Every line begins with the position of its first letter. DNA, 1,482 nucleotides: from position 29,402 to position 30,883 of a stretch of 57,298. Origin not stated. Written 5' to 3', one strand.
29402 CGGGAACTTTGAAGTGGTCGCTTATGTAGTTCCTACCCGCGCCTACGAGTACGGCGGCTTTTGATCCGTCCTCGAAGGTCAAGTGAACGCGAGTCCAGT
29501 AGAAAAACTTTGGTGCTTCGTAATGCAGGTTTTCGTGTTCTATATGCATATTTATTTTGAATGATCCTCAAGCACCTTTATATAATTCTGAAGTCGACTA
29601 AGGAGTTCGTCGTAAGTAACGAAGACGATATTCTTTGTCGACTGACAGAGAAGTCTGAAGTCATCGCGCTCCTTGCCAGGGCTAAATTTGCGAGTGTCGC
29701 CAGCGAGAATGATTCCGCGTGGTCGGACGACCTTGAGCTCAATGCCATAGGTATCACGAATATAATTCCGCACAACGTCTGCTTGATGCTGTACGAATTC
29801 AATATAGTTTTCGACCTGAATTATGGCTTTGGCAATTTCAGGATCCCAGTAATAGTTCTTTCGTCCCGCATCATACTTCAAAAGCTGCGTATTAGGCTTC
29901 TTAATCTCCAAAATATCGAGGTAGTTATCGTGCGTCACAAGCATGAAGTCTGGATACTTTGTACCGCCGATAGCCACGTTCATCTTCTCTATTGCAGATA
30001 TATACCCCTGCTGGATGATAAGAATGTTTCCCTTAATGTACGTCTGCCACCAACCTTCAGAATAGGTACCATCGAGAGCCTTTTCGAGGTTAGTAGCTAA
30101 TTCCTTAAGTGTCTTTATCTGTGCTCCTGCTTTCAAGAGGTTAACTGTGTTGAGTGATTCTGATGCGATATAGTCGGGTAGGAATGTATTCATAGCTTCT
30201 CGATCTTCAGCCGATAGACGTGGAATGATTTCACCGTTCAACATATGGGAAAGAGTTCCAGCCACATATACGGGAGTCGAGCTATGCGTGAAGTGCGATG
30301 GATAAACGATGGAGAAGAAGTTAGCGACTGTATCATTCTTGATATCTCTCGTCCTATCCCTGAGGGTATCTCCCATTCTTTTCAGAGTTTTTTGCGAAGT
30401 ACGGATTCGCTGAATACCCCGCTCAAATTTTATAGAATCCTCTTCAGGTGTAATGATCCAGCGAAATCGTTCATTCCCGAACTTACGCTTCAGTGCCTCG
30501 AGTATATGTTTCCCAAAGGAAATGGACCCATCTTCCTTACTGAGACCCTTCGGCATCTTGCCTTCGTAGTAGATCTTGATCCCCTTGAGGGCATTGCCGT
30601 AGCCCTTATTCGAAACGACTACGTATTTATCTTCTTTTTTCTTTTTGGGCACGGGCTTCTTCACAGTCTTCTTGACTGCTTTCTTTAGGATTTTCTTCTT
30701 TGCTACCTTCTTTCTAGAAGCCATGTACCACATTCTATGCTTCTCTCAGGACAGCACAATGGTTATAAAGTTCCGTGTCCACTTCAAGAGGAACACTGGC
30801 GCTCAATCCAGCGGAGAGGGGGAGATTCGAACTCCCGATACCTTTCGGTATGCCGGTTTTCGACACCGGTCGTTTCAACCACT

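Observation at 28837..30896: Three-gene Shedu-like module: DUF4263-type nuclease with a histone-like Lys-rich tail plus two tightly coupled small partners, next to tRNA-Ser and tRNA-Glu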

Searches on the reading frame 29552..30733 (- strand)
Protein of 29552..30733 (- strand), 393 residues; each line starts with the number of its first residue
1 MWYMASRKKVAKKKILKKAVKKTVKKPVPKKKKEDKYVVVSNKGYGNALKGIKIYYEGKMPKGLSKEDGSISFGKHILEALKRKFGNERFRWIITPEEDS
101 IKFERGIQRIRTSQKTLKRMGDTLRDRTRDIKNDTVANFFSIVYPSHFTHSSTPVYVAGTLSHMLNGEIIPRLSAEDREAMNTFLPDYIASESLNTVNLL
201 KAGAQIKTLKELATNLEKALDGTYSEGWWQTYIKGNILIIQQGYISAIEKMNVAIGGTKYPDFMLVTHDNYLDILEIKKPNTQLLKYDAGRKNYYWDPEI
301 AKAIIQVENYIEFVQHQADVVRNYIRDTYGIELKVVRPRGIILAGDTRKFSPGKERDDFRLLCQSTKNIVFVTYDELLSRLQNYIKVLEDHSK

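Call 4: search_protein_families(library=pfam, proteins=[window:29552-30733:-], max_evalue=1)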
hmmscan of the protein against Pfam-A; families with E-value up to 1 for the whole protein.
window:29552-30733:- (393 aa): 2 families
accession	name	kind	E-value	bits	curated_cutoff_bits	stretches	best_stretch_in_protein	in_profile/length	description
PF14082.12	SduA_C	-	8.9e-29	101.1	27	1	224-378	2-159/159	Shedu protein SduA, C-terminal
PF20273.3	E2-E1mid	-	0.21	12.1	27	1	181-237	30-86/118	Domain observed between E2 and E1 domains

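Call 5: search_protein_families(library=padloc, proteins=[window:29552-30733:-], max_evalue=1)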
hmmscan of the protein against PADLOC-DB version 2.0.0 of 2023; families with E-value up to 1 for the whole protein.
window:29552-30733:- (393 aa): 22 families
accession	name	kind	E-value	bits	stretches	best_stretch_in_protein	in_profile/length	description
PDLC00388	SduA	-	3.5e-28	96.8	1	202-391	196-399/402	DUF4263 domain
PDLC00385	SduA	-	4e-24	83.6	1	194-384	128-313/319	DUF4263 domain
PDLC00390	SduA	-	2.3e-21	74.3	1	205-386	155-335/339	DUF4263 domain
PDLC00384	SduA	-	1.7e-20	71.3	1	103-391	163-462/476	DUF4263 domain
PDLC00402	SduA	-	4.4e-20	70.1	1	197-392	149-338/354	DUF4263 domain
PDLC00391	SduA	-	2.8e-18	64.2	1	167-383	149-397/402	DUF4263 domain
PDLC00380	SduA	-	1e-15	55.3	1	109-389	178-469/480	DUF4263 domain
PDLC00400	SduA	-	1.8e-15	55.1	1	170-389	68-297/308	DUF4263 domain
PDLC00399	SduA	-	2e-15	55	1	191-390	172-373/375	DUF4263 domain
PDLC00405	SduA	-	1e-14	52.8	1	214-391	145-315/323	DUF4263 domain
PDLC04067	SduA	-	5.8e-13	46.6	1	216-389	213-406/407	-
PDLC00393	SduA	-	2.2e-12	44.9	1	190-390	250-453/455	DUF4263 domain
PDLC00394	SduA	-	1.6e-10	38.7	1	259-387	246-385/392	DUF4263 domain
PDLC00392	SduA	-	1.8e-10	38.5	1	252-382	249-386/396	DUF4263 domain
PDLC00381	SduA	-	3.4e-08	31.2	1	233-382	193-337/342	DUF4263 domain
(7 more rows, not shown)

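Call 6: search_protein_families(library=ncbifam, proteins=[window:29552-30733:-], max_evalue=1)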
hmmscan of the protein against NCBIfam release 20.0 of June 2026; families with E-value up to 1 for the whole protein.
window:29552-30733:- (393 aa): 0 families

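Call 20: find_homologous_proteins(query=window:29552-30733:-, max_evalue=0.001)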
Query window:29552-30733:- (393 aa): 761 proteins with E <= 0.001 among 4553 candidates; the best 120 are listed.
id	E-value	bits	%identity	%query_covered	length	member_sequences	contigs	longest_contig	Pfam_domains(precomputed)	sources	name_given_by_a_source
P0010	2.2e-257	871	100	99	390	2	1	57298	PF14082.13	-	-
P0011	3.3e-208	709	84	91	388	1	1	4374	PF14082.13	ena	-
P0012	1.6e-202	691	83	92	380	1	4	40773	PF14082.13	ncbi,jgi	ncbi:MAG: hypothetical protein RLZZ26_392 [Candidatus Parcubacteria bacterium]|jgi:hypothetical prot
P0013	6.3e-200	682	83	92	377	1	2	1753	PF14082.13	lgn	-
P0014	3.4e-199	680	84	91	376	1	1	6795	PF14082.13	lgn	-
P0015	1.7e-197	674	80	97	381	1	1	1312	PF14082.13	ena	-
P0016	9.4e-196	668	82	92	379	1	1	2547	PF14082.13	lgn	-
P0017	1.7e-195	668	82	91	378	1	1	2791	PF14082.13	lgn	-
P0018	3.1e-195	667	82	92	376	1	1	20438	PF14082.13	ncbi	-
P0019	1.2e-194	665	81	91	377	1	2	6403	PF14082.13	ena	-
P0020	2.7e-193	660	80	91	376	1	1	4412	PF14082.13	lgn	-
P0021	4.8e-193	659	82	91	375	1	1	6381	PF14082.13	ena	-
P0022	4.2e-192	656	81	91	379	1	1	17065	PF14082.13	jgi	jgi:hypothetical protein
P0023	2.4e-191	654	81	91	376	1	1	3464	PF14082.13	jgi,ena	-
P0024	1.9e-188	644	79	92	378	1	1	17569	PF14082.13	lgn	-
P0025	1.9e-186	638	79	91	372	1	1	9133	PF14082.13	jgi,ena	-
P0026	1.8e-185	635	78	92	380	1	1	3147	PF14082.13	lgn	-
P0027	2.0e-185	634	78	91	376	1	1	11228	PF14082.13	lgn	-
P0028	7.4e-185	632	79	92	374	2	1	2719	PF14082.13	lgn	-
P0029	3.0e-184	630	77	91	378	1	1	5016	PF14082.13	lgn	-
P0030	1.1e-183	629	78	92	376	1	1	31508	PF14082.13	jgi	jgi:hypothetical protein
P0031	1.1e-178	612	76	91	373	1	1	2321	PF14082.13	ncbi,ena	-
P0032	4.5e-175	600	74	95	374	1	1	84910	PF14082.13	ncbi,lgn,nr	ncbi:MAG: hypothetical protein JWP09_794 [Candidatus Taylorbacteria bacterium]|nr:hypothetical prote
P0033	7.3e-175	600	76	91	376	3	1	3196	PF14082.13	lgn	-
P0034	1.5e-174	599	74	92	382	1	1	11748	PF14082.13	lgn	-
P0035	7.2e-174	596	73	91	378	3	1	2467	PF14082.13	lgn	-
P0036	1.3e-173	595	72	95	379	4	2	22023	PF14082.13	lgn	-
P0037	5.5e-172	590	73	92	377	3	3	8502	PF14082.13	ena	-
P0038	6.7e-170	583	70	96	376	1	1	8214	PF14082.13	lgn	-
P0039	7.2e-170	583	74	91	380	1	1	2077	PF14082.13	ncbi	-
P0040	9.3e-170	583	72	94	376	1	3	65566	PF14082.13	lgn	-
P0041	1.4e-169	582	71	96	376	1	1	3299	PF14082.13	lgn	-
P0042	2.2e-169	582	73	91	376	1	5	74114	PF14082.13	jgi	jgi:hypothetical protein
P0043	2.4e-169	581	71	95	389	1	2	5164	PF14082.13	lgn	-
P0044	1.2e-168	579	73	91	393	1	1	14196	PF14082.13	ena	-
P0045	3.8e-165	568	72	92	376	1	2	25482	PF14082.13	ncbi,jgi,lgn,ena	jgi:hypothetical protein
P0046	3.1e-164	565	73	91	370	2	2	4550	PF14082.13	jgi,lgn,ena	-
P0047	4.2e-163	561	70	97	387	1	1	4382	PF14082.13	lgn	-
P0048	1.6e-161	556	69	95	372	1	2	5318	PF14082.13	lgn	-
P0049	2.5e-161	555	71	92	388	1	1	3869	PF14082.13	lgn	-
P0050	9.2e-161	553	70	91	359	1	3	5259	PF14082.13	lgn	-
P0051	3.8e-158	545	67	93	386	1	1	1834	PF14082.13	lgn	-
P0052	1.1e-152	527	68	91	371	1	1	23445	PF14082.13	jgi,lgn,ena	-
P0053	1.3e-152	526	67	91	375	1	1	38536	PF14082.13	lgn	-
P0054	3.9e-150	518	65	92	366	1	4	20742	PF14082.13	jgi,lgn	-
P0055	1.2e-149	517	66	91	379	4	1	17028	PF14082.13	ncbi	-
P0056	1.9e-149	516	65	94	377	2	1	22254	PF14082.13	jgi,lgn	-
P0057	3.4e-149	515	65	91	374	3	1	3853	PF14082.13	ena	-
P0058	3.9e-149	515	65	98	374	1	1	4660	PF14082.13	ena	-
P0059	4.4e-149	515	65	91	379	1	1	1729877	PF14082.13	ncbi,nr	ncbi:MAG TPA: Shedu immune nuclease family protein [Rhizomicrobium sp.]|nr:Shedu immune nuclease fam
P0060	7.1e-149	514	67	91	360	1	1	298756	PF14082.13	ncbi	-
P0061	3.9e-148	512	65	91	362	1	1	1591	PF14082.13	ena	-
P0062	1.8e-147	509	66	92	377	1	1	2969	PF14082.13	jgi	-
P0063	2.3e-147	509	64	94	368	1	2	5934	PF14082.13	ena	-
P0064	4.5e-147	508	66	91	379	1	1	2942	PF14082.13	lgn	-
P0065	1.5e-146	506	65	94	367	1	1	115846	PF14082.13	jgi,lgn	jgi:hypothetical protein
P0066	2.0e-145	503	64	91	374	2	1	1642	PF14082.13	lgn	-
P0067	6.5e-145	501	64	92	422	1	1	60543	PF14082.13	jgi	jgi:hypothetical protein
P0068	7.4e-145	501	62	98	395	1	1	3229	PF14082.13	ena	-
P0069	9.0e-145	501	60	96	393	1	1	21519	PF14082.13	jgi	jgi:hypothetical protein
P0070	1.1e-144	500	62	97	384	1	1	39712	PF14082.13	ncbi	ncbi:MAG: Shedu immune nuclease family protein [Candidatus Paceibacterota bacterium]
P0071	4.3e-144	498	64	91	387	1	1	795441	PF14082.13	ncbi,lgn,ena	-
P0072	1.2e-143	497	62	93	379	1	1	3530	PF14082.13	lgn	-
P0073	2.6e-143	496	64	91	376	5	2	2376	PF14082.13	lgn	-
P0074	4.1e-143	495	64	91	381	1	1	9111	PF14082.13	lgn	-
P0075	8.1e-143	494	64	91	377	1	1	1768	PF14082.13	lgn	-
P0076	9.6e-143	494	65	91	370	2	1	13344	PF14082.13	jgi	-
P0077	1.7e-142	493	64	90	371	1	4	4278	PF14082.13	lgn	-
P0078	3.5e-142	492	78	73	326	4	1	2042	PF14082.13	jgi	jgi:hypothetical protein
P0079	5.9e-142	491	62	91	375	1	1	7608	PF14082.13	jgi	jgi:hypothetical protein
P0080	8.2e-142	491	62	91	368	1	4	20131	PF14082.13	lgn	-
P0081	1.1e-141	490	62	91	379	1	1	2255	PF14082.13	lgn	-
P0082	1.5e-141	490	65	91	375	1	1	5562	PF14082.13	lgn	-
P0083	1.0e-140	487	58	96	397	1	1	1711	PF14082.13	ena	-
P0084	1.0e-140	487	63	92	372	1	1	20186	PF14082.13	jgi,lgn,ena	-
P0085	1.9e-140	486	61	93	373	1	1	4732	PF14082.13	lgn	-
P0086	2.0e-140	486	60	95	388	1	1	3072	PF14082.13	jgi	jgi:hypothetical protein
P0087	2.2e-140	486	63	92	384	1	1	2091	PF14082.13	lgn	-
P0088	3.0e-140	486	61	91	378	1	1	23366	PF14082.13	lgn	-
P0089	3.5e-140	485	61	91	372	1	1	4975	PF14082.13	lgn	-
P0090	4.9e-140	485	62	90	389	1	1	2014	PF14082.13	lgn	-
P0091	6.1e-140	485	61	91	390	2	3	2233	PF14082.13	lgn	-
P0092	8.3e-140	484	61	91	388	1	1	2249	PF14082.13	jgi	jgi:hypothetical protein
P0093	8.6e-140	484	59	95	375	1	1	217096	PF14082.13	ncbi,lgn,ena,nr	ncbi:MAG TPA: Shedu immune nuclease family protein [Pyrinomonadaceae bacterium]|nr:Shedu immune nucl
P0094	1.1e-139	484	62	91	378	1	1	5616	PF14082.13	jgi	jgi:hypothetical protein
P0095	1.9e-139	483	59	91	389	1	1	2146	PF14082.13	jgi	jgi:hypothetical protein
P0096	2.2e-139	483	59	96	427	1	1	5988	PF14082.13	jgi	jgi:hypothetical protein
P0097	3.3e-139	482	62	91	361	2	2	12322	PF14082.13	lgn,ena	-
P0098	3.9e-139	482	61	90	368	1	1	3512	PF14082.13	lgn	-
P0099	1.0e-138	481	60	93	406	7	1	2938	PF14082.13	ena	-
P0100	1.1e-138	481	59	93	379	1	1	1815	PF14082.13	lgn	-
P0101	1.3e-138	480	61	92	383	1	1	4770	PF14082.13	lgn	-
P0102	1.5e-138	480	61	94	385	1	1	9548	PF14082.13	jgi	jgi:hypothetical protein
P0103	1.6e-138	480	61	92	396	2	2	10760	PF14082.13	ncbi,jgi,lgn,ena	-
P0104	2.3e-138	479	58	93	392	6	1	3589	PF14082.13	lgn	-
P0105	2.8e-138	479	63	90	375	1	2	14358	PF14082.13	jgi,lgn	jgi:hypothetical protein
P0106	3.1e-138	479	60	95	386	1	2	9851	PF14082.13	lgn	-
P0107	3.2e-138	479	62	92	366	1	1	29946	PF14082.13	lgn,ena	-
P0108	3.3e-138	479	65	89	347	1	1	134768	PF14082.13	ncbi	-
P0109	4.1e-138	479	61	93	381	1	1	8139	PF14082.13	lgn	-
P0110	5.3e-138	478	59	95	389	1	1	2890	PF14082.13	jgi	jgi:hypothetical protein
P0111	7.4e-138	478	59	95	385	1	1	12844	PF14082.13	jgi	jgi:hypothetical protein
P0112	8.3e-138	478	59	92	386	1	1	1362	PF14082.13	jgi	jgi:Domain of unknown function (DUF4263)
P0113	8.7e-138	478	60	92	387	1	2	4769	PF14082.13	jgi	jgi:hypothetical protein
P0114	9.9e-138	477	61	93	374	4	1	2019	PF14082.13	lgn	-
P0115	1.1e-137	477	59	90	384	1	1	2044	PF14082.13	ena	-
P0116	1.5e-137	477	63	92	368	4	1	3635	PF14082.13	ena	-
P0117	1.5e-137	477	63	92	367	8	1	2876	PF14082.13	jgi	jgi:hypothetical protein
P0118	1.6e-137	477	66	79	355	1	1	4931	PF14082.13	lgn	-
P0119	1.7e-137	477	55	99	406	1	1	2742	PF14082.13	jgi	jgi:hypothetical protein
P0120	2.1e-137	476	59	93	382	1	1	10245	PF14082.13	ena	-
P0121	2.2e-137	476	61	91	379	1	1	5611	PF14082.13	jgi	jgi:hypothetical protein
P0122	2.3e-137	476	59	95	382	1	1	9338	PF14082.13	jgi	jgi:hypothetical protein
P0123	2.6e-137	476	59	92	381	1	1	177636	PF14082.13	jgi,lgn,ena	-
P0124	2.7e-137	476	61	91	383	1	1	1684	PF14082.13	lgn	-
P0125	2.9e-137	476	58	96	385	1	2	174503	PF14082.13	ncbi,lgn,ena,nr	ncbi:MAG TPA: hypothetical protein DC047_18080 [Blastocatellia bacterium]|nr:hypothetical protein [B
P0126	3.2e-137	476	61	91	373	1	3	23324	PF14082.13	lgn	-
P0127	4.0e-137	475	60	93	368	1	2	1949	PF14082.13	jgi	jgi:hypothetical protein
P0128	4.0e-137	475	60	92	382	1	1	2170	PF14082.13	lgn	-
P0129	5.4e-137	475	60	94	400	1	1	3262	PF14082.13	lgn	-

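Call 22: find_related_loci(query=A1, collection=genome_contigs, flank=6000)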
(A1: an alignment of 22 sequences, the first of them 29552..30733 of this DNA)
Query A1 (393 aa) in genome_contigs; peptide patterns used: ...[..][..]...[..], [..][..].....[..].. (x = any residue, [..] = any of these).
64 stretches matched a pattern; 31 encode a relative of the query (tblastn E <= 1e-3); 31 distinct loci.
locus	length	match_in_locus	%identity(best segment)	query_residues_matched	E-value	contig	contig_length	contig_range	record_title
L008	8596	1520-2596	83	34-393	0e+0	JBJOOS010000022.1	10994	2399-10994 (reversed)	MAG: Candidatus Parcubacteria bacterium isolate watershed3_2019_sw_WHONDRS-S19S_0084_A_bin.15 scaffold_0000865, whole ge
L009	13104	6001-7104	74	22-393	0e+0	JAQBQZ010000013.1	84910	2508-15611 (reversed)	MAG: Candidatus Taylorbacteria bacterium isolate RYN_386 scaffold_187565, whole genome shotgun sequence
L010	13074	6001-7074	72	34-393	1e-170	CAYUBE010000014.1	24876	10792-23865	MAG TPA_asm: uncultured Candidatus Saccharibacteria bacterium isolate binchicken_co3_598 genome assembly, contig: NODE_6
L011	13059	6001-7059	67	36-391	4e-156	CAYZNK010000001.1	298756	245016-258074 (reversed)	MAG TPA_asm: uncultured Candidatus Saccharibacteria bacterium isolate SRP192927_co10_109 genome assembly, contig: NODE_1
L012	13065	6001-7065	65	37-393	1e-155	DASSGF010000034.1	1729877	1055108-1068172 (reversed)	MAG TPA_asm: Rhizomicrobium sp. isolate SMAG_U1025 k141_441024, whole genome shotgun sequence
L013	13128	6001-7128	62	11-391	3e-153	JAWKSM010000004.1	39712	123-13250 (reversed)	MAG: Candidatus Paceibacterota bacterium isolate ABC1.149 ABC1.149.fa-4, whole genome shotgun sequence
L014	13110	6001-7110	59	21-393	3e-147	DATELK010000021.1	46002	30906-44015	MAG TPA_asm: Pyrinomonadaceae bacterium isolate SMAG_U8914 k141_2288636, whole genome shotgun sequence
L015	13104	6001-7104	58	18-393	2e-144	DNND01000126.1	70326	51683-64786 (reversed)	MAG TPA_asm: Blastocatellia bacterium isolate UBA11741 contig_256, whole genome shotgun sequence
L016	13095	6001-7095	58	27-393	4e-143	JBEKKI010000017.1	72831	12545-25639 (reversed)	MAG: Terracidiphilus sp. isolate SPRUCE 343 SPRUCE_343_17, whole genome shotgun sequence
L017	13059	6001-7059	58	37-392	1e-141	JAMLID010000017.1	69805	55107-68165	MAG: Oligoflexia bacterium isolate ACE_NR_PROT1 ACE_NR_PROT1_17, whole genome shotgun sequence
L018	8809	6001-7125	57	16-393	7e-141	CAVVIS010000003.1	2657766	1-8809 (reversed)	MAG: Blastocatellia bacterium isolate MFD01916.bin.1.77 genome assembly, contig: contig_4999, whole genome shotgun seque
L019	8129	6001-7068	60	37-393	2e-140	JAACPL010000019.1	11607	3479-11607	MAG: Candidatus Falkowbacteria bacterium isolate CG_2015-02_33_13 CG_2015-02_curated_scaffold_5327, whole genome shotgun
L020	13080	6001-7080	59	30-392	4e-139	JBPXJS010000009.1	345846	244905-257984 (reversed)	MAG: Bacteroidota bacterium isolate mt_P1 k141_154774, whole genome shotgun sequence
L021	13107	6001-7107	58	28-393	3e-137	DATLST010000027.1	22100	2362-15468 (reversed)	MAG TPA_asm: Candidatus Acidiferrales bacterium isolate SMAG_U13937 k141_279636, whole genome shotgun sequence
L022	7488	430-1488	58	37-392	2e-135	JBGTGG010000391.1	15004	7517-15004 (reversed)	MAG: Cyclobacteriaceae bacterium isolate JTS-RE21 k141_1900119, whole genome shotgun sequence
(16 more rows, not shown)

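Call 23: find_related_loci(query=A1, collection=metagenome_contigs, flank=6000)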
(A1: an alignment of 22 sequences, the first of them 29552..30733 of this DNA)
Query A1 (393 aa) in metagenome_contigs; peptide patterns used: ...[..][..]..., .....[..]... (x = any residue, [..] = any of these).
537 stretches matched a pattern; 160 encode a relative of the query (tblastn E <= 1e-3); the best 80 are kept; 80 distinct loci.
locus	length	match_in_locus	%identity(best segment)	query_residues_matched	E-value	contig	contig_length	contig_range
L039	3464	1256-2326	81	36-393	0e+0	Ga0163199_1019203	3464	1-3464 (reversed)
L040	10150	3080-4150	82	37-392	0e+0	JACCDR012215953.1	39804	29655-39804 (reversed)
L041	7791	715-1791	79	35-393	0e+0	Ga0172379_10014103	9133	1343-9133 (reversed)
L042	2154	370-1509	73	9-393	0e+0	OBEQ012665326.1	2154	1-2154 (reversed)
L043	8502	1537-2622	73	31-393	3e-178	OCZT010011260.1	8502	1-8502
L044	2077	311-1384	74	36-393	0e+0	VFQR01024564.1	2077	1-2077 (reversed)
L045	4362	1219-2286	73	35-392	3e-177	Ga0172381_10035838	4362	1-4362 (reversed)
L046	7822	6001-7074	72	34-393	2e-170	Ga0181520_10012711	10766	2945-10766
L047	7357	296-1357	68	36-393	6e-159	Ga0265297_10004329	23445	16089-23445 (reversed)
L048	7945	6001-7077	65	31-392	4e-159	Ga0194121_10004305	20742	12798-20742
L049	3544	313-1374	66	37-393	3e-164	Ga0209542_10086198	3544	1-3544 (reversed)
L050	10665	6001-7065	65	37-393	1e-150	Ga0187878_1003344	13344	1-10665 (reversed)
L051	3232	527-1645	61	16-392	4e-155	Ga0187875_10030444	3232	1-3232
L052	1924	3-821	80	121-393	8e-159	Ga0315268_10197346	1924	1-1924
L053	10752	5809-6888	63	31-392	7e-147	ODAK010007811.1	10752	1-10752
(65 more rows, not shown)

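Call 46: search_solved_structures(query=A1, max_evalue=0.01, show_alignments=2)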
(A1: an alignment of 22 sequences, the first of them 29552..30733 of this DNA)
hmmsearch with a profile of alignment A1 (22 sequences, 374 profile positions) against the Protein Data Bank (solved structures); distinct sequences matched with E-value up to 0.01: 3.
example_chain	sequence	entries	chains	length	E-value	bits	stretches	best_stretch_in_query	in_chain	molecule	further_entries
8ps4_A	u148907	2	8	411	5e-17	65.5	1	194-370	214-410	Shedu effector protein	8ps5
8ti9_E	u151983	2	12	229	5.6e-15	58.7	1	178-370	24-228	Shedu protein SduA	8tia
8ti8_A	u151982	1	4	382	6.3e-15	58.6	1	179-370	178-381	Shedu protein SduA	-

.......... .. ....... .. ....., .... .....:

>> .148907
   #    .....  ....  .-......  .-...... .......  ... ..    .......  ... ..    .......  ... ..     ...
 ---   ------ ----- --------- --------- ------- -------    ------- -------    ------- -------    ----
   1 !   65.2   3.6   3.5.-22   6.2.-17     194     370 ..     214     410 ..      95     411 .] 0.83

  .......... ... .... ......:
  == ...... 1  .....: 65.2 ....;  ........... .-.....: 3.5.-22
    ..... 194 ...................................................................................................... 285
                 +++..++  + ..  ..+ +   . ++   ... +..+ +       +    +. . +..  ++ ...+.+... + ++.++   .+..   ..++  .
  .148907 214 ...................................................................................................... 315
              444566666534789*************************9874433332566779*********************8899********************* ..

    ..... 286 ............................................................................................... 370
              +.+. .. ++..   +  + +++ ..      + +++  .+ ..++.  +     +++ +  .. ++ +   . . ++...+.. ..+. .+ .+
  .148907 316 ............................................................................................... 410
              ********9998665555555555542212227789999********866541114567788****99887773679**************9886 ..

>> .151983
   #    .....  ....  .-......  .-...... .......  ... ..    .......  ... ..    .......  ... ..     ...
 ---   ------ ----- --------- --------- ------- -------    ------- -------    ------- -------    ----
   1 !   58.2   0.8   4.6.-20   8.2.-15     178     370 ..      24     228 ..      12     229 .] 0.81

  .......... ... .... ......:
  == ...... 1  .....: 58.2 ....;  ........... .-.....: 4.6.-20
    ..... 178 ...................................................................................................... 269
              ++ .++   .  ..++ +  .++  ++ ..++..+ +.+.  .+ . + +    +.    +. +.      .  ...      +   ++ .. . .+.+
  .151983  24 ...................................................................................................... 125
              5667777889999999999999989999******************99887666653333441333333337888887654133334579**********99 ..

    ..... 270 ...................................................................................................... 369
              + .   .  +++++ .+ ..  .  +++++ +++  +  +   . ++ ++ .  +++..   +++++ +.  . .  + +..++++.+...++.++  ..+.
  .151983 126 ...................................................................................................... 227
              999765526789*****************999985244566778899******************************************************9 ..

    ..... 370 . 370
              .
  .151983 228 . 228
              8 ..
